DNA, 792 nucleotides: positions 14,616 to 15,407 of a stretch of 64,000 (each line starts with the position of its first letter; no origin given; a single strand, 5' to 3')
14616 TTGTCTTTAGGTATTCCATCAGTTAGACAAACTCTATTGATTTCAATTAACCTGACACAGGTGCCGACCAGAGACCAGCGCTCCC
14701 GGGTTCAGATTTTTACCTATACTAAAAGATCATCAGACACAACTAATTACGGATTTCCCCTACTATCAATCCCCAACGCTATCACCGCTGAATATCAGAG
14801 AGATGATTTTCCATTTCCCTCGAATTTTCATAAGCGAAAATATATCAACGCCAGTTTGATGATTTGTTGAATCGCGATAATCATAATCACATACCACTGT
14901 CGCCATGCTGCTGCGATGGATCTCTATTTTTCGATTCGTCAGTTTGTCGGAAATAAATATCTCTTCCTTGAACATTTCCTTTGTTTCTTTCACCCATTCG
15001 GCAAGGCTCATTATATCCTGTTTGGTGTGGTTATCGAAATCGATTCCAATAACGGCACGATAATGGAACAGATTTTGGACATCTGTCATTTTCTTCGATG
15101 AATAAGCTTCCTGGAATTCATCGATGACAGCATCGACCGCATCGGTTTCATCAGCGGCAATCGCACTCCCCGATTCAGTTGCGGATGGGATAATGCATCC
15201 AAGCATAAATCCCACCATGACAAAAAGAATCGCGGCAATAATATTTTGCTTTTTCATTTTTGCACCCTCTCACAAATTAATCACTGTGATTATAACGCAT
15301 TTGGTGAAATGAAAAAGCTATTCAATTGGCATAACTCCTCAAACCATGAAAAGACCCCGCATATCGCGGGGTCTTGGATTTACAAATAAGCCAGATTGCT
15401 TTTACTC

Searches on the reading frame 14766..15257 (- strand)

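Call 55: search_protein_families(library=pfam, proteins=[window:14766-15257:-], max_evalue=0.0001)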
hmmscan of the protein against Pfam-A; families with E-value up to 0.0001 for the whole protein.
window:14766-15257:- (163 aa): 2 families
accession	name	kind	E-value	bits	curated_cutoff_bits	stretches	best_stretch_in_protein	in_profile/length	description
PF12893.14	Lumazine_bd_2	-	6.3e-06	27.4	22.1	1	37-156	2-115/116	Putative lumazine-binding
PF13474.12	SnoaL_3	-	0.0001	23.1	22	0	41-156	1-116/121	SnoaL-like domain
